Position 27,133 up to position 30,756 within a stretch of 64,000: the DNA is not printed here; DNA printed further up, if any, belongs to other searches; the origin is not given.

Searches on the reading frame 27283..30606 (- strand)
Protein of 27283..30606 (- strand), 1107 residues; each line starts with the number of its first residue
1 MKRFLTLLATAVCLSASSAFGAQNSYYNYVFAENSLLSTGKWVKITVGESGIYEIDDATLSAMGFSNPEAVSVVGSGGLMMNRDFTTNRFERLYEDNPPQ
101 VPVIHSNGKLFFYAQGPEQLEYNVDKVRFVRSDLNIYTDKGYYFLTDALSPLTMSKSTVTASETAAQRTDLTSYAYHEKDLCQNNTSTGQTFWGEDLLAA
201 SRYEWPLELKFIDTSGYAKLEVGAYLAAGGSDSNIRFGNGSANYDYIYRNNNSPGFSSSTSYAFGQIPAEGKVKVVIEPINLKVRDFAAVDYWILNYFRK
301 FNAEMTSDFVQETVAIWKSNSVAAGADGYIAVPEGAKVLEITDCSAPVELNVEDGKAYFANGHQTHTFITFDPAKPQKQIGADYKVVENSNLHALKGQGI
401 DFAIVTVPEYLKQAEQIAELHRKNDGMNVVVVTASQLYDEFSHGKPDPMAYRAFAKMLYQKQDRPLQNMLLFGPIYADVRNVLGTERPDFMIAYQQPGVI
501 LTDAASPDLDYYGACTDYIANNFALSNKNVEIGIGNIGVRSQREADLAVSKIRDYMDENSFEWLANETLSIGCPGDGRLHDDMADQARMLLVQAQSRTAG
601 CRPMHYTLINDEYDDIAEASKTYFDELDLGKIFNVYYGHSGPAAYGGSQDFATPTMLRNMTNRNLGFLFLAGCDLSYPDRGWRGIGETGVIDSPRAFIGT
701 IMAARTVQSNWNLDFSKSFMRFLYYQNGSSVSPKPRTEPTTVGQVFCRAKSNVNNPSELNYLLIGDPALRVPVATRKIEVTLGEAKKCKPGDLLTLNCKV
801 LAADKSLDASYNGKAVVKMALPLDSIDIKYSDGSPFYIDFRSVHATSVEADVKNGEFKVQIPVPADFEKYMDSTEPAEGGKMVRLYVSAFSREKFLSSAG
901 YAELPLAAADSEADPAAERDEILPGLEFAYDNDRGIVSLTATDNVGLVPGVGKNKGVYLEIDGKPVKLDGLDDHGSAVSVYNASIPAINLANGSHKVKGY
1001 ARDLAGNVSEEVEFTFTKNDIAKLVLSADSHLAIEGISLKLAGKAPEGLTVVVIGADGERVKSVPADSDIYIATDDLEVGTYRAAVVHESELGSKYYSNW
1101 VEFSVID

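Call 47: search_protein_families(library=pfam, proteins=[window:27283-30606:-], max_evalue=0.001)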
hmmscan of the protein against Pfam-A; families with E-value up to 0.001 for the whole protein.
window:27283-30606:- (1107 aa): 1 family
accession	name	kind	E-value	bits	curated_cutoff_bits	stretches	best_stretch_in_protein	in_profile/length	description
PF01364.23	Peptidase_C25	-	1.1e-44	153.6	23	1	403-771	2-374/374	Peptidase family C25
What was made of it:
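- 27283..30606 (-): PorU-related C25 paralog. It scores below the PorU equivalog cutoff. Context only. PF01364, E 1e-44 (call 47).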

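Call 79: search_protein_families(library=ncbifam, proteins=[window:27283-30606:-], max_evalue=0.001)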
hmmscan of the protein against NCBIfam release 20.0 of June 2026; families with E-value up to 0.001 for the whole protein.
window:27283-30606:- (1107 aa): 2 families
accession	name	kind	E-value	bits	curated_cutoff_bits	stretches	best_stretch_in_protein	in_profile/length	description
NF033707.1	T9SS_sortase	equivalog_domain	4.9e-108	362.2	420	1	37-871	2-840/1095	type IX secretion system sortase PorU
NF052324.1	PorU_rel_Nterm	equivalog_domain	2.3e-19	69.1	450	1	134-473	119-478/879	putative type IX secretion system sortase PorU2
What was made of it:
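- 27283..30606 (-): NF033707 362 bits, below the 420 cutoff (call 79).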
